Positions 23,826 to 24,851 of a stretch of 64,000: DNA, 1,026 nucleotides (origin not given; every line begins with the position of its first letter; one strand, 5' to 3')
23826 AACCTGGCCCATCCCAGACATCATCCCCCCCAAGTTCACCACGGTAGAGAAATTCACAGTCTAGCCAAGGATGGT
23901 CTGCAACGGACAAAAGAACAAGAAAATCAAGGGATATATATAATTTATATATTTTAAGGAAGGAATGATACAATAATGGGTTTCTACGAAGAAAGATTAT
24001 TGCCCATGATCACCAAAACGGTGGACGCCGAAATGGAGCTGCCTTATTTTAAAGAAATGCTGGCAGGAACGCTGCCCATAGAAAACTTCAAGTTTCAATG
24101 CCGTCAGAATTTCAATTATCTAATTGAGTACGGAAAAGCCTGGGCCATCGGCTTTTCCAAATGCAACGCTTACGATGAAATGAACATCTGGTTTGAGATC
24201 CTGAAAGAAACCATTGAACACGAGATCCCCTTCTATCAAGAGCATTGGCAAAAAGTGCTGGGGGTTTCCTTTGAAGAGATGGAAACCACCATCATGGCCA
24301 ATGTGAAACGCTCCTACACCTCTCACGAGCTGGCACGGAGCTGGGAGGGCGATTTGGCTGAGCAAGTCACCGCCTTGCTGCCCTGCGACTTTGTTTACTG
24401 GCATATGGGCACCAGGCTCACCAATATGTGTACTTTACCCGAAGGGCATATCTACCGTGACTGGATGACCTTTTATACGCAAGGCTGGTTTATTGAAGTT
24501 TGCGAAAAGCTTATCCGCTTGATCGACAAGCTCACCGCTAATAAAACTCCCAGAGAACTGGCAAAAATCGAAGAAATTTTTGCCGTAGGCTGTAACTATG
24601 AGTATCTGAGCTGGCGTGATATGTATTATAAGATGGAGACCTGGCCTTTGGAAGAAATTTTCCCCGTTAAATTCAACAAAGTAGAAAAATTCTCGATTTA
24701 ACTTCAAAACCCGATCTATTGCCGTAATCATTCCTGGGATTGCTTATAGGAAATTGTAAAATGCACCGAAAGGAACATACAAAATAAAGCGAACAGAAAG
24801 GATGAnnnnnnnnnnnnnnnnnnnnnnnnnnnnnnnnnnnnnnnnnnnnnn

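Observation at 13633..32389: Candidate new anaerobic catabolic island for a pyrimidine-ring compound (reductive ring opening plus AOR plus B12 mutase)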

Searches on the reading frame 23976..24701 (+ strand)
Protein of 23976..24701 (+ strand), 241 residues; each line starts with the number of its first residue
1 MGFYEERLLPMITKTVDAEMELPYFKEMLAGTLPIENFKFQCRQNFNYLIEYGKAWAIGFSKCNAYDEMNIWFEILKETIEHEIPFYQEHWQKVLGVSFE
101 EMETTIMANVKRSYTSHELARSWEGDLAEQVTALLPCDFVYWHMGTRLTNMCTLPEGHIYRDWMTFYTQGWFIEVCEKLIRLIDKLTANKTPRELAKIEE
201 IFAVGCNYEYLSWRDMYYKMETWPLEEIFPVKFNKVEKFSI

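Call 3: search_protein_families(library=pfam, proteins=[window:23976-24701:+])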
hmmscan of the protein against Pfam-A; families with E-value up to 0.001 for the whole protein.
window:23976-24701:+ (241 aa): 1 family
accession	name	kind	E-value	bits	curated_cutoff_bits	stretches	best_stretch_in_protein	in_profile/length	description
PF03070.21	TENA_THI-4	-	1.7e-30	106.8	22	1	23-219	15-209/210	TENA/THI-4/PQQC family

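Call 5: search_protein_families(library=ncbifam, proteins=[window:23976-24701:+], max_evalue=0.01)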
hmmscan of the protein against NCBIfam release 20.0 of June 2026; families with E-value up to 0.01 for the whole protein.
window:23976-24701:+ (241 aa): 3 families
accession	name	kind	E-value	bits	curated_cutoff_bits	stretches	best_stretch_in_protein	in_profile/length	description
TIGR04306.1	salvage_TenA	equivalog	1.3e-39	136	130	1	17-214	6-203/208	thiaminase II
NF011301.0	PRK14713.1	equivalog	3.7e-23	82.1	512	1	11-210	329-520/534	bifunctional hydroxymethylpyrimidine kinase/phosphomethylpyrimidine kinase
NF007070.0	PRK09517.1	equivalog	1.6e-17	63.1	761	1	21-209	563-742/755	multifunctional thiamine-phosphate pyrophosphorylase/synthase/phosphomethylpyrimidine kinase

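Call 7: find_encoding_contigs(protein=window:23976-24701:+, flank=10000, max_places=6)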
Protein window:23976-24701:+ (241 aa): 2 contigs read that carry it; 2 places shown.
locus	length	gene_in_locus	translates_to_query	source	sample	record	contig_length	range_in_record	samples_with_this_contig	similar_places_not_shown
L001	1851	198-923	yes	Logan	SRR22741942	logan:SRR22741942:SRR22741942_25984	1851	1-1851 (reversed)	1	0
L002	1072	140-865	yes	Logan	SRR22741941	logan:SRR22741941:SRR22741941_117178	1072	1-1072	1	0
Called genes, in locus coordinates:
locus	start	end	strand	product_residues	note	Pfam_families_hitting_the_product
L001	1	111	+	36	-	?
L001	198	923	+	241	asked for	PF03070:TENA_THI-4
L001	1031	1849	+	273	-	?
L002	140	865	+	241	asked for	PF03070:TENA_THI-4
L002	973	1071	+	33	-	?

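Call 10: find_related_loci(query=window:23976-24701:+, collection=genome_contigs, flank=10000)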
Query window:23976-24701:+ (241 aa) in genome_contigs; peptide patterns used: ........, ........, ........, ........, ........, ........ (x = any residue, [..] = any of these).
16 stretches matched a pattern; 5 encode a relative of the query (tblastn E <= 1e-3); 5 distinct loci.
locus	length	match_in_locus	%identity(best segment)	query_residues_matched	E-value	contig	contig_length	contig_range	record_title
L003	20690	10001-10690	50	1-230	1e-77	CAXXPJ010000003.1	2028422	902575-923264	MAG: Christensenellaceae bacterium isolate ebc0edfe-de01-4de5-b550-b82b2926f268 genome assembly, contig: contig_3, whole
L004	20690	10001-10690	50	1-230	3e-77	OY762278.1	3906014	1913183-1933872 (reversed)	MAG: Christensenellaceae bacterium isolate d7c23e02-40a4-4312-836d-43190f2e112a genome assembly, chromosome: 1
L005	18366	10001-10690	50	1-230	4e-77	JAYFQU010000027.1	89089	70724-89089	MAG: Christensenella sp. isolate CA_33 c_CA_000000023292, whole genome shotgun sequence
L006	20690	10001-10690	50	1-230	3e-76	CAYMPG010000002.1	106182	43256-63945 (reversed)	MAG TPA_asm: uncultured Clostridium sp. isolate SRP313737_co1_36 genome assembly, contig: NODE_291_length_106182_cov_8.4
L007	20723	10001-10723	49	1-241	2e-76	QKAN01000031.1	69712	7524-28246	MAG: Clostridia bacterium isolate SZUA-373 scaffold_549, whole genome shotgun sequence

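Call 26: find_homologous_proteins(query=window:23976-24701:+, max_evalue=1e-20)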
Query window:23976-24701:+ (241 aa): 70 proteins with E <= 1e-20 among 160 candidates.
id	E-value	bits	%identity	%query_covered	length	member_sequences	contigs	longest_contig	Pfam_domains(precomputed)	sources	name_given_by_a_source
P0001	7.4e-141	486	83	100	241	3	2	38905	PF03070.22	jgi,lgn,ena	-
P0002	5.0e-140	483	83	100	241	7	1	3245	PF03070.22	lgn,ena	-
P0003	1.2e-130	453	76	100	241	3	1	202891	PF03070.22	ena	-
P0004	1.1e-127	443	77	100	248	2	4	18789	PF03070.22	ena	-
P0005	4.0e-115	402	68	100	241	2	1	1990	PF03070.22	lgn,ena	-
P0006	1.5e-112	393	68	100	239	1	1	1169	PF03070.22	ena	-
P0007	1.8e-112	393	68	99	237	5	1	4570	PF03070.22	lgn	-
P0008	6.5e-112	391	68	98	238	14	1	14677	PF03070.22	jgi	-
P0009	6.3e-107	375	67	97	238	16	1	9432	PF03070.22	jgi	-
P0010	3.8e-106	372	65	98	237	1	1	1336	PF03070.22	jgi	jgi:thiaminase/transcriptional activator TenA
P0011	5.5e-105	368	65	99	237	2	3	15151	PF03070.22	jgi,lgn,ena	-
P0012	1.3e-104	367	64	99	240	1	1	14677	PF03070.22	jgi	-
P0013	2.8e-104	366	62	98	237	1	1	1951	PF03070.22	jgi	-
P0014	5.6e-104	365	64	98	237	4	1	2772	PF03070.22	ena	-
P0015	1.6e-100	354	62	98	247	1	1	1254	PF03070.22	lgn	-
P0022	2.4e-85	304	54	100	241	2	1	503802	PF03070.22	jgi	-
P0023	1.0e-84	302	52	100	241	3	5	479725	PF03070.22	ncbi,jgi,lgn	ncbi:MAG: TenA family protein [Bacillota bacterium]|jgi:thiaminase/transcriptional activator TenA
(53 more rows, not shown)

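Call 27: find_encoding_contigs(protein=P0001, flank=10000, max_places=2)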
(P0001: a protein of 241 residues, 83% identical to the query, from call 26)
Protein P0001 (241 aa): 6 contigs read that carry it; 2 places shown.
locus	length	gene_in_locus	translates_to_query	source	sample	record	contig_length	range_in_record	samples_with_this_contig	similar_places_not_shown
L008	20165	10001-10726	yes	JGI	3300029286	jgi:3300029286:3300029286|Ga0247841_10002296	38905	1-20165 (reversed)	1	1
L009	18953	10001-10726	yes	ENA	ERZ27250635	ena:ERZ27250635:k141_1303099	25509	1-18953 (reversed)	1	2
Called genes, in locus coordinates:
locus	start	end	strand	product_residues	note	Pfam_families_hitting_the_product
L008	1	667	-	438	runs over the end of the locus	PF00202:Aminotran_3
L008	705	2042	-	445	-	PF01979:Amidohydro_1, PF07969:Amidohydro_3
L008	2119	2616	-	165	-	PF00111:Fer2 (weak), PF01799:Fer2_2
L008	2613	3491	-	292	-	PF00941:FAD_binding_5, PF03450:CO_deh_flav_C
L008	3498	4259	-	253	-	PF04199:Cyclase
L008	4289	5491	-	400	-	PF06545:AllG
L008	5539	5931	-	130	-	PF01042:Ribonuc_L-PSP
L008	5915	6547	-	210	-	PF00392:GntR, PF07729:FCD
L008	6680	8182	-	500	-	PF22141:Thiaminase-1_dom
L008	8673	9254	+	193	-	-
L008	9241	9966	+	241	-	PF03070:TENA_THI-4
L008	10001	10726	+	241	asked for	PF03070:TENA_THI-4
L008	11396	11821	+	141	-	PF00248:Aldo_ket_red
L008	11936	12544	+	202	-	PF00248:Aldo_ket_red (faint), PF12838:Fer4_7 (faint), PF12797:Fer4_2 (faint), PF13237:Fer4_10 (faint), PF13183:Fer4_8 (faint), PF13187:Fer4_9, PF13534:Fer4_17 (weak)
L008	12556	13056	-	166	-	PF12867:DinB_2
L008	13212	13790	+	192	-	-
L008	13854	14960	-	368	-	PF02653:BPD_transp_2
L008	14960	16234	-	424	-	PF02653:BPD_transp_2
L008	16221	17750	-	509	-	PF13476:AAA_23 (weak), PF00005:ABC_tran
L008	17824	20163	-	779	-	?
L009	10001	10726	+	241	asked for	PF03070:TENA_THI-4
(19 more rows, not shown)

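Call 28: find_encoding_contigs(protein=P0003, flank=10000, max_places=2)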
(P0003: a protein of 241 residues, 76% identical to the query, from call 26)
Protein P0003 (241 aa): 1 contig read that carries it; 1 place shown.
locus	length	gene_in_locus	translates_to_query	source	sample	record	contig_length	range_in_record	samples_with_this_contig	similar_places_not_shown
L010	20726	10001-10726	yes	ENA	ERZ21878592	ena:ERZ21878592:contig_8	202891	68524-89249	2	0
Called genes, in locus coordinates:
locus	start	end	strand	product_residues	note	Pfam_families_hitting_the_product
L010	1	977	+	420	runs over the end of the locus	PF01180:DHO_dh, PF12837:Fer4_6 (weak), PF13237:Fer4_10 (weak), PF14697:Fer4_21, PF12838:Fer4_7, PF13187:Fer4_9 (weak), PF00037:Fer4 (weak), PF12797:Fer4_2 (weak), +2 more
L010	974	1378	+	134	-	PF00903:Glyoxalase (weak), PF13669:Glyoxalase_4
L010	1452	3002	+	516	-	PF00005:ABC_tran, PF02463:SMC_N (faint), PF13304:AAA_21 (faint), PF00005:ABC_tran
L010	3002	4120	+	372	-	PF02653:BPD_transp_2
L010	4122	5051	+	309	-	PF02653:BPD_transp_2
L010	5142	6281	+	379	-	PF02608:Bmp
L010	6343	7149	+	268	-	PF00497:SBP_bac_3, PF10613:Lig_chan-Glu_bd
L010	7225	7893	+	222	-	PF00528:BPD_transp_1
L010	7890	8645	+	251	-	PF02463:SMC_N, PF09818:ABC_ATPase (faint), PF00005:ABC_tran, PF13304:AAA_21 (weak)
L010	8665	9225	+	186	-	PF27735:2-thiour_desulf_put (weak)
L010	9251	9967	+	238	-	PF03070:TENA_THI-4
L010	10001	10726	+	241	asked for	PF03070:TENA_THI-4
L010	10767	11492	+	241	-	PF03070:TENA_THI-4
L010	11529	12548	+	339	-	PF08240:ADH_N, PF00107:ADH_zinc_N, PF13602:ADH_zinc_N_2 (weak)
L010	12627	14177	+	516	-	PF00171:Aldedh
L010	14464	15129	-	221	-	PF00392:GntR, PF07729:FCD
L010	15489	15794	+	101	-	PF03795:YCII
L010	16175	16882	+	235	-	PF00440:TetR_N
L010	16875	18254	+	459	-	PF01554:MatE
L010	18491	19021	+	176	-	PF00132:Hexapep, PF14602:Hexapep_2 (weak)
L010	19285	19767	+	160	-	PF22526:DUF7000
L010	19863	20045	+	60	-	-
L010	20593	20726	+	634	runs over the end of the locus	PF00364:Biotin_lipoyl, PF25917:BSH_RND, PF00364:Biotin_lipoyl, PF01134:GIDA, PF07992:Pyr_redox_2, PF12831:FAD_oxidored, PF13738:Pyr_redox_3, PF00070:Pyr_redox, +12 more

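Call 32: find_encoding_contigs(protein=P0004, flank=10000, max_places=2)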
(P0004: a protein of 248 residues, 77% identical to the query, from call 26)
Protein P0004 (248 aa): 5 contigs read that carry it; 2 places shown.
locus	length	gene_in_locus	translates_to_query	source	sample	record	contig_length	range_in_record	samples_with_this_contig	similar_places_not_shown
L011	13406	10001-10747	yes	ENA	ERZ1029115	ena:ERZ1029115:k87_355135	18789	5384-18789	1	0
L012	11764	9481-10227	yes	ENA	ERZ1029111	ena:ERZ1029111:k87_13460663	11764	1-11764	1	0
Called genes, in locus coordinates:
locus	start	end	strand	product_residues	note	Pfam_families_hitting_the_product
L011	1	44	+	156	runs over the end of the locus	PF02310:B12-binding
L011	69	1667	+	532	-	PF01642:MM_CoA_mutase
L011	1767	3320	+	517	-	PF00171:Aldedh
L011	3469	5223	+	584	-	PF00005:ABC_tran, PF13304:AAA_21 (faint), PF00005:ABC_tran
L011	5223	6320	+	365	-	PF02653:BPD_transp_2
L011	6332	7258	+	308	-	PF02653:BPD_transp_2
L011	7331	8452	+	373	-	PF02608:Bmp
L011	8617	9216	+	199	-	PF27735:2-thiour_desulf_put (weak)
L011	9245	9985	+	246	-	PF03070:TENA_THI-4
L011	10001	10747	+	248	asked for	PF03070:TENA_THI-4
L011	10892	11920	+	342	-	PF08240:ADH_N, PF00107:ADH_zinc_N, PF13602:ADH_zinc_N_2 (weak)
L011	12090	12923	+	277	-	PF00497:SBP_bac_3, PF10613:Lig_chan-Glu_bd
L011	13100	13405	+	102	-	?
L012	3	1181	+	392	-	?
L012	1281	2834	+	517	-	PF00171:Aldedh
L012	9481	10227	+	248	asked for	PF03070:TENA_THI-4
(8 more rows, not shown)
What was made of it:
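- L011 has B12-mutase-ALDH-ABC-TudS-like-TenAx2-ADH (call 32).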

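Call 33: find_encoding_contigs(protein=P0022, flank=10000, max_places=1)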
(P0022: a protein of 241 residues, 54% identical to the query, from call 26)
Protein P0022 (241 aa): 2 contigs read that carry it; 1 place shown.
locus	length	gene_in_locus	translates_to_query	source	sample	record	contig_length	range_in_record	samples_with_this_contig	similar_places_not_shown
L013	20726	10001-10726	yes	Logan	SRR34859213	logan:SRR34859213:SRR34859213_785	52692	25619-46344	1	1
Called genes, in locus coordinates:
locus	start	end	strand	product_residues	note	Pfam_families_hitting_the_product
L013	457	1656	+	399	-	PF02515:CoA_transf_3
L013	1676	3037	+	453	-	PF14691:Fer4_20, PF00070:Pyr_redox (faint), PF07992:Pyr_redox_2, PF12831:FAD_oxidored (faint), PF13738:Pyr_redox_3 (faint), PF01593:Amino_oxidase (faint), PF13450:NAD_binding_8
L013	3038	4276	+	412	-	PF01180:DHO_dh, PF00037:Fer4 (faint), PF17179:Fer4_22 (faint), PF12837:Fer4_6 (weak), PF13187:Fer4_9 (weak), PF13237:Fer4_10 (weak), PF14697:Fer4_21, PF12838:Fer4_7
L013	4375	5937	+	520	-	PF00005:ABC_tran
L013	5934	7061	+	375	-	PF02653:BPD_transp_2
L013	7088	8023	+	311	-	PF02653:BPD_transp_2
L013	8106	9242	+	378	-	PF02608:Bmp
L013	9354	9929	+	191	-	PF27735:2-thiour_desulf_put (faint)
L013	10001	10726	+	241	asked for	PF03070:TENA_THI-4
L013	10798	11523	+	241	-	PF03070:TENA_THI-4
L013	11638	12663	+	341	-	PF08240:ADH_N, PF00107:ADH_zinc_N, PF13602:ADH_zinc_N_2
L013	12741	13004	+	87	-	-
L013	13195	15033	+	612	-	PF02730:AFOR_N, PF01314:AFOR_C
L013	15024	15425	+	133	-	PF13237:Fer4_10 (weak), PF13247:Fer4_11, PF12838:Fer4_7, PF13187:Fer4_9, PF25160:LdpA_Fe-S-bd (weak), PF00037:Fer4, PF12797:Fer4_2 (weak), PF13237:Fer4_10 (weak), +6 more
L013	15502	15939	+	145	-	PF02310:B12-binding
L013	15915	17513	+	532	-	PF01642:MM_CoA_mutase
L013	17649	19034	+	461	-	PF01979:Amidohydro_1, PF07969:Amidohydro_3 (weak)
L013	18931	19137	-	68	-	-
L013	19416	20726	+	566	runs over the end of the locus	PF00239:Resolvase, PF07508:Recombinase, PF13408:Zn_ribbon_recom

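Call 34: find_encoding_contigs(protein=P0023, flank=10000, max_places=2)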
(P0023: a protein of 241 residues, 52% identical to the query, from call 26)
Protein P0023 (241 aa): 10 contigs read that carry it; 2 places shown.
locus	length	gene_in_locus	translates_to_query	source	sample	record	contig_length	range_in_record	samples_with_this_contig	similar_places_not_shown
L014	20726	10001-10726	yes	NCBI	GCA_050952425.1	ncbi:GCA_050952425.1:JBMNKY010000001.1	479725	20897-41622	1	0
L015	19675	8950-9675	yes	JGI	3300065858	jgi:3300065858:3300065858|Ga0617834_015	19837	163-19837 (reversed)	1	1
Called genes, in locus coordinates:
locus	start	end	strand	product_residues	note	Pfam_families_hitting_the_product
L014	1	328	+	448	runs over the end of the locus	PF14691:Fer4_20, PF00070:Pyr_redox (faint), PF01946:Thi4, PF07992:Pyr_redox_2, PF13450:NAD_binding_8, PF13738:Pyr_redox_3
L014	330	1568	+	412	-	PF01180:DHO_dh, PF12797:Fer4_2 (faint), PF00037:Fer4 (faint), PF12837:Fer4_6 (weak), PF13237:Fer4_10 (weak), PF14697:Fer4_21, PF12838:Fer4_7, PF13187:Fer4_9 (weak)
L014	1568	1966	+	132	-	PF00903:Glyoxalase, PF13468:Glyoxalase_3 (weak), PF13669:Glyoxalase_4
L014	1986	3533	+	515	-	PF00005:ABC_tran, PF02463:SMC_N (faint), PF13304:AAA_21 (faint), PF00005:ABC_tran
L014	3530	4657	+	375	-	PF02653:BPD_transp_2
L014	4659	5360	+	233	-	PF02653:BPD_transp_2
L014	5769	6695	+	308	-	PF02608:Bmp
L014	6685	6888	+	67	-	-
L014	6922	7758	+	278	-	PF00497:SBP_bac_3, PF10613:Lig_chan-Glu_bd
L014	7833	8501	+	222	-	PF00528:BPD_transp_1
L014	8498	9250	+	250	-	PF09818:ABC_ATPase (faint), PF00005:ABC_tran, PF02463:SMC_N, PF13401:AAA_22 (faint), PF13304:AAA_21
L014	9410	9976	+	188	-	PF27735:2-thiour_desulf_put (weak)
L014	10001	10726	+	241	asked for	PF03070:TENA_THI-4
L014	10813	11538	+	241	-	PF03070:TENA_THI-4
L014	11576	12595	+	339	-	PF08240:ADH_N, PF00107:ADH_zinc_N, PF13602:ADH_zinc_N_2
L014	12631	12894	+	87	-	-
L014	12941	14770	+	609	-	PF02730:AFOR_N, PF01314:AFOR_C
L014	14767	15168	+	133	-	PF13237:Fer4_10 (weak), PF13247:Fer4_11, PF12838:Fer4_7, PF00037:Fer4, PF12797:Fer4_2, PF12837:Fer4_6, PF13237:Fer4_10, PF14697:Fer4_21, +6 more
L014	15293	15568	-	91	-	-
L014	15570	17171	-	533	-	PF13007:LZ_Tnp_IS66, PF13005:zf-IS66, PF03050:DDE_Tnp_IS66, PF13817:DDE_Tnp_IS66_C (weak)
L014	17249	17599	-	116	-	PF05717:TnpB_IS66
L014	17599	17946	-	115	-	-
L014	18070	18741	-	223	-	PF00392:GntR, PF07729:FCD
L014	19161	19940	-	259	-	PF01695:IstB_IS21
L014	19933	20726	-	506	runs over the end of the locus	-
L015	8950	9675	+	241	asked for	PF03070:TENA_THI-4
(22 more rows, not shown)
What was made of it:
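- L014 has PreT-PreA-epimerase-ABC-ABC-TudS-like-TenAx2-ADH-small ORF-AOR-Fdx (call 34).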
